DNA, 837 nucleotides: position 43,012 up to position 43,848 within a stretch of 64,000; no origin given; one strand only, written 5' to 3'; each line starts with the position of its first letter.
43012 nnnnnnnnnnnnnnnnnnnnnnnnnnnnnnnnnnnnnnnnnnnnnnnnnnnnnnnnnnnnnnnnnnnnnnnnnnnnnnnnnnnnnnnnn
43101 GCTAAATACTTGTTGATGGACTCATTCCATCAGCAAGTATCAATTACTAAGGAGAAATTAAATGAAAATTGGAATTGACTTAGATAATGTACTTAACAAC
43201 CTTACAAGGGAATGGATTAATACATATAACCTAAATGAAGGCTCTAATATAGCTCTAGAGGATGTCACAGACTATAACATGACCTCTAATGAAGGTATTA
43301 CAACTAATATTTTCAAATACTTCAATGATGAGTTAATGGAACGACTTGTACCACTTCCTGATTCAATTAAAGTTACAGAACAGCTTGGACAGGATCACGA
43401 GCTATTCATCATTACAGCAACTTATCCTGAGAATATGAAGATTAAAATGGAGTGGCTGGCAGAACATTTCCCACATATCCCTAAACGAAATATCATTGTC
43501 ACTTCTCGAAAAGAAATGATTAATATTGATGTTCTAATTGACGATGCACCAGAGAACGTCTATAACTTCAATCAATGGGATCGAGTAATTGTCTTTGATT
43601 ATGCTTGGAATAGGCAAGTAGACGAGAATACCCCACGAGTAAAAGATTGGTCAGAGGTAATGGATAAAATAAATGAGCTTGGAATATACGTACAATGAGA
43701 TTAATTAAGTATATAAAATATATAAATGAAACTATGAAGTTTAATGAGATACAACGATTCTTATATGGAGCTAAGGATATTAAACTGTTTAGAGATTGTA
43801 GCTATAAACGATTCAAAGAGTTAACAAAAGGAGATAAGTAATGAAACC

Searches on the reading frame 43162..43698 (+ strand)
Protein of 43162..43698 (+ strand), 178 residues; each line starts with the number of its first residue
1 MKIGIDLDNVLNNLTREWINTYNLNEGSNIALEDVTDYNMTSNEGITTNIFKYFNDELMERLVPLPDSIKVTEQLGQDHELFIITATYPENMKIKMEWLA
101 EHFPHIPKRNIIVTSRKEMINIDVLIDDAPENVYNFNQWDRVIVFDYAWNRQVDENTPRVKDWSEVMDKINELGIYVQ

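Call 38: find_encoding_contigs(protein=window:43162-43698:+, flank=10000, max_places=4)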
Protein window:43162-43698:+ (178 aa): 2 contigs read that carry it; 1 place shown.
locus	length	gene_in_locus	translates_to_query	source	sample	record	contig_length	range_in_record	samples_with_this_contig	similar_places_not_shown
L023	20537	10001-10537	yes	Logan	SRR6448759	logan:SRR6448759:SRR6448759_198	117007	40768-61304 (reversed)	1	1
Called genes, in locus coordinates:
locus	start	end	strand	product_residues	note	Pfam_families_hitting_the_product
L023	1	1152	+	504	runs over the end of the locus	PF01368:DHH, PF17768:RecJ_OB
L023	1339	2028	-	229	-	PF07799:DUF1643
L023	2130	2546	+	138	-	-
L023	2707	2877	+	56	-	-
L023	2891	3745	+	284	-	PF02811:PHP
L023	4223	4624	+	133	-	PF01797:Y1_Tnp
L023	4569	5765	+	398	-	PF12323:HTH_OrfB_IS605, PF01385:OrfB_IS605, PF07282:Cas12f1-like_TNB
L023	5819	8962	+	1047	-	PF07733:DNA_pol3_alpha, PF17657:DNA_pol3_finger, PF14579:HHH_6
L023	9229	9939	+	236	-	PF06725:3D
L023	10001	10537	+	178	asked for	PF06941:NT5C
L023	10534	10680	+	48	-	-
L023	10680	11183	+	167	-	-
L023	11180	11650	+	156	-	-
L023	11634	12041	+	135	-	-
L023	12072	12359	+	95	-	PF14076:DUF4258 (weak)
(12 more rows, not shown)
